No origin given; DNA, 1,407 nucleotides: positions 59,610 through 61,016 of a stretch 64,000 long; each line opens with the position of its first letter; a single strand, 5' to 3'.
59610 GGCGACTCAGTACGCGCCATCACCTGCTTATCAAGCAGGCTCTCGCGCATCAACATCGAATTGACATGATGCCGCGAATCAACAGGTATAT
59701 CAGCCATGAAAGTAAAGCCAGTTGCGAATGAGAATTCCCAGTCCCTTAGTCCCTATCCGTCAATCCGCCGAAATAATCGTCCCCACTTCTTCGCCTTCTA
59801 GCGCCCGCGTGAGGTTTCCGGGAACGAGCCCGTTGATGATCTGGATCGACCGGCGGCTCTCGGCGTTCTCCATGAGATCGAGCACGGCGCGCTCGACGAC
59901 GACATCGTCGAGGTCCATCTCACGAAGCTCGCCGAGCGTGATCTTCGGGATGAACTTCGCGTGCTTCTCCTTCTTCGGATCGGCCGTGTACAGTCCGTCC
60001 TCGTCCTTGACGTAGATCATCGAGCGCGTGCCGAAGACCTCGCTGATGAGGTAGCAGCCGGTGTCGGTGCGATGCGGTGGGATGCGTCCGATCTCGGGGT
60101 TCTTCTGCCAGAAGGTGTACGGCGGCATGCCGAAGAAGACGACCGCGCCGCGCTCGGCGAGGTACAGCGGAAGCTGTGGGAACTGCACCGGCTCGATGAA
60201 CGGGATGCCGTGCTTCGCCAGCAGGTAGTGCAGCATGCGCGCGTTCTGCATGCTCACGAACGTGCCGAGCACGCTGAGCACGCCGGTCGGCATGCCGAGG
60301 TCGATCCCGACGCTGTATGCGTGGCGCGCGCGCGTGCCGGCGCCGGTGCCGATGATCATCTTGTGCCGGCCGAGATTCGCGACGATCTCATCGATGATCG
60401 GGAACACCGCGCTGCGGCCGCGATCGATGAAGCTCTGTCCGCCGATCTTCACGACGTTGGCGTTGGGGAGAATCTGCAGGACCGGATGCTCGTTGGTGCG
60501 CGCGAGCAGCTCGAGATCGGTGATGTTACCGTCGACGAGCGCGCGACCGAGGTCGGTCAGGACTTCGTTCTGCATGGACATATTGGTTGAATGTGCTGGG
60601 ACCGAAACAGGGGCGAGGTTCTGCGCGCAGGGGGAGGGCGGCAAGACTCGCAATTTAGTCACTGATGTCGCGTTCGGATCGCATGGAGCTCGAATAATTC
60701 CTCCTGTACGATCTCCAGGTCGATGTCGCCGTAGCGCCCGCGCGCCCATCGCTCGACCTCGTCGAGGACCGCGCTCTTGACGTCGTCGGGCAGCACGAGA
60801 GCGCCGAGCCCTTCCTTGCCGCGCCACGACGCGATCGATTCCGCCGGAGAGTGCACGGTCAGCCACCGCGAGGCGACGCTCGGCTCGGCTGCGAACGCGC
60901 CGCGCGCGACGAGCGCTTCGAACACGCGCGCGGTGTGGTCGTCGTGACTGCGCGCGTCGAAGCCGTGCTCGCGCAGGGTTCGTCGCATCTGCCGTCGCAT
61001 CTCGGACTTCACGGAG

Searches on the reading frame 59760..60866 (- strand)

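Call 10: search_protein_families(library=pfam, proteins=[window:59760-60866:-], max_evalue=0.00001)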
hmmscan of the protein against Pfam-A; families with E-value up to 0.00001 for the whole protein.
window:59760-60866:- (368 aa): 1 family
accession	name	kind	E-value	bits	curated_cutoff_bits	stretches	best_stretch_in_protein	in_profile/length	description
PF00696.33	AA_kinase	-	1.2e-20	74.7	24.9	1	137-332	3-223/234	Amino acid kinase family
